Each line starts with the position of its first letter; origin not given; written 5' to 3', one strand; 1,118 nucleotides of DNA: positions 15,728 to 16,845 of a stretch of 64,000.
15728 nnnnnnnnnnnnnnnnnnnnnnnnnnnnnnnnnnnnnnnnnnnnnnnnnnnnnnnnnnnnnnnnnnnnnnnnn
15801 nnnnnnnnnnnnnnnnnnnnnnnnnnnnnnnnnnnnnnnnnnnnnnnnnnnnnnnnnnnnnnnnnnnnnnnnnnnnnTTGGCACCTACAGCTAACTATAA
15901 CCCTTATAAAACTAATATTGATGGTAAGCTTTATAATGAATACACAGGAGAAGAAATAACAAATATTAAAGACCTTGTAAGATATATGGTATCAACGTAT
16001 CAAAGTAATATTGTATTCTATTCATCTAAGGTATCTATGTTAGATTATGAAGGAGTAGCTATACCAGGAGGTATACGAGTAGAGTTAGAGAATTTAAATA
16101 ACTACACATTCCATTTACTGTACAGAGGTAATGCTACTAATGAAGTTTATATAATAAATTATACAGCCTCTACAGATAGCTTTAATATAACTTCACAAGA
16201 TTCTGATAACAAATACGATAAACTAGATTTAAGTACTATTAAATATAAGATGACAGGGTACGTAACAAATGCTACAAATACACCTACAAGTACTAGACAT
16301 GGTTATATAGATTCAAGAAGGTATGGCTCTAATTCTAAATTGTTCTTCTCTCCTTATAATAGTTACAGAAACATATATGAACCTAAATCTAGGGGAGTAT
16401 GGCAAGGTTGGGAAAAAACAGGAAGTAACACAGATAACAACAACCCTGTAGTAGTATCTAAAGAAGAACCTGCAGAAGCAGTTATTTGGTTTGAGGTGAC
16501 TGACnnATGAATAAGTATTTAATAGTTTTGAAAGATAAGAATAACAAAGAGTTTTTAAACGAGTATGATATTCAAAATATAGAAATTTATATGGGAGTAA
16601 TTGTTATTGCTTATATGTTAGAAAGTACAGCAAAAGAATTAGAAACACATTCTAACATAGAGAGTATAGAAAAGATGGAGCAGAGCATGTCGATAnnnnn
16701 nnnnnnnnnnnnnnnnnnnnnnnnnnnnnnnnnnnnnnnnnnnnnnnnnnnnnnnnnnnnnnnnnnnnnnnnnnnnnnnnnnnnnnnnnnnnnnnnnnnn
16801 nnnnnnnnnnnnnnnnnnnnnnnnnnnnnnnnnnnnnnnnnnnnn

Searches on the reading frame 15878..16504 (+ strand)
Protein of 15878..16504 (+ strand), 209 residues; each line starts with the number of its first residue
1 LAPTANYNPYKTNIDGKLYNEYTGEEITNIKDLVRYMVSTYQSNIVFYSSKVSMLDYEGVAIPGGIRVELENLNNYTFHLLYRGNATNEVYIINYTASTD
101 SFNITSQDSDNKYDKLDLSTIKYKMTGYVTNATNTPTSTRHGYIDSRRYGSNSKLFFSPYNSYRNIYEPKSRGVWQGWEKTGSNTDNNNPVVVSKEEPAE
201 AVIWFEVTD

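Call 3: search_protein_families(library=pfam, proteins=[window:15878-16504:+], max_evalue=0.1)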
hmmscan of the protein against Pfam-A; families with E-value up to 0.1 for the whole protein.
window:15878-16504:+ (209 aa): 0 families

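Call 4: search_protein_families(library=phrogs, proteins=[window:15878-16504:+], max_evalue=0.01)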
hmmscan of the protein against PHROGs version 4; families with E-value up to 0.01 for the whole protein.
window:15878-16504:+ (209 aa): 1 family
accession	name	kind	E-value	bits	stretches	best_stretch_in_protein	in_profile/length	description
phrog_22693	-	other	3e-52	178.7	1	2-209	753-968/968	glycerophosphoryl diester phosphodiesterase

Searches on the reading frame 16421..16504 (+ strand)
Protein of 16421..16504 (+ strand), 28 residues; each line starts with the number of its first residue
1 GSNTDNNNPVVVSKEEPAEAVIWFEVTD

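Call 73: search_dna_similar(query=window:16421-16504:+, collection=phages, mode=protein, max_evalue=10, max_rows=60)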
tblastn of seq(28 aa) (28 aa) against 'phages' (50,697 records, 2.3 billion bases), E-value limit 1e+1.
Records with a match: 14; places in all: 14; records where one place covers at least 80% of the query: 9.
Best place of each record, by identity: >=99% 1; 80-90% 3; 60-80% 7; <60% 3.
By first word of the organism name: Staphylococcus 11; Erwinia 3.
By host as written in the record: - 3; Staphylococcus carnosus TM300 2; Staphylococcus aureus ATCC 25923 2; Staphylococcus sp. ATCC 25923 2; Mammaliicoccus vitulinus C5817 1; Staphylococcus aureus 1; Staphylococcus saprophyticus 101 1; Staphylococcus xylosus 1; and 1 more.
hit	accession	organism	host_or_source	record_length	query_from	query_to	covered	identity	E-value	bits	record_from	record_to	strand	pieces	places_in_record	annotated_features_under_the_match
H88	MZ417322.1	Staphylococcus phage PG-2021_19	Mammaliicoccus vitulinus C5817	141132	1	28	100%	100.0%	2e-11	60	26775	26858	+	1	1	record has no annotation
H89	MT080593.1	Staphylococcus phage vB_SauM_EW36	Staphylococcus carnosus TM300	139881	6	28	82%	87.0%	1e-5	44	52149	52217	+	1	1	record has no annotation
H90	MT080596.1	Staphylococcus phage vB_SauM_EW42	Staphylococcus carnosus TM300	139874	6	28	82%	87.0%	1e-5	44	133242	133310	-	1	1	record has no annotation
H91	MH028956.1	Staphylococcus phage phiSA_BS2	Staphylococcus aureus ATCC 25923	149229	6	28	82%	78.3%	1e-4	41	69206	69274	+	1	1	glycerophosphoryl diester phosphodiesterase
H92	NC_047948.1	Staphylococcus phage phiSA_BS2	Staphylococcus aureus ATCC 25923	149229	6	28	82%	78.3%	1e-4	41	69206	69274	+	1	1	glycerophosphoryl diester phosphodiesterase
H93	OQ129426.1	Staphylococcus phage vB_SauM_JDF86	Staphylococcus aureus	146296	6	28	82%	78.3%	1e-4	41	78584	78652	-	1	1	hypothetical protein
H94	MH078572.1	Staphylococcus phage phiSA_BS1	Staphylococcus sp. ATCC 25923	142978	6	28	82%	78.3%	1e-4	41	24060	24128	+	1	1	glycerophosphoryl diester phosphodiesterase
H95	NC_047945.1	Staphylococcus phage phiSA_BS1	Staphylococcus sp. ATCC 25923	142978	6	28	82%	78.3%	1e-4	41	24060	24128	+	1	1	glycerophosphoryl diester phosphodiesterase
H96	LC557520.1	Staphylococcus phage vB_SsapH-Golestan101-M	Staphylococcus saprophyticus 101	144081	6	28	82%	73.9%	1e-4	41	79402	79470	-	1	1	tail fiber protein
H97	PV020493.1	Staphylococcus phage RSM-J51Sa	-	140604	8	28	75%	81.0%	2e-5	43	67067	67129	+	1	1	record has no annotation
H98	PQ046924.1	Staphylococcus phage OPT-SC01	Staphylococcus xylosus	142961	10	28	68%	68.4%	1e+0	29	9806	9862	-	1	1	hypothetical protein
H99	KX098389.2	Erwinia phage vB_EamP_Frozen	blossoms and branches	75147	9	25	61%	52.9%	3e+0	29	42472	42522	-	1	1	putative RyR domain-containing protein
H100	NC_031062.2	Erwinia phage vB_EamP_Frozen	blossoms and branches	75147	9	25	61%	52.9%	3e+0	29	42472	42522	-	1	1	putative RyR domain-containing protein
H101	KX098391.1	Erwinia phage vB_EamP_Gutmeister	Erwinia amylovora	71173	9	25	61%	52.9%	3e+0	29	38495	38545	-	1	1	putative RyR domain-containing protein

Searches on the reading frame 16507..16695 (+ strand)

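Call 3: search_protein_families(library=pfam, proteins=[window:16507-16695:+], max_evalue=0.1)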
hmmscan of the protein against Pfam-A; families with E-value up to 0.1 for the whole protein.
window:16507-16695:+ (63 aa): 0 families

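Call 4: search_protein_families(library=phrogs, proteins=[window:16507-16695:+], max_evalue=0.01)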
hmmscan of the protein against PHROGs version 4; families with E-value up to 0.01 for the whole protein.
window:16507-16695:+ (63 aa): 1 family
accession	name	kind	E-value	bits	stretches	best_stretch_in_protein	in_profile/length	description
phrog_19642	-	unknown function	0.002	19.2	1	1-34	1-35/64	-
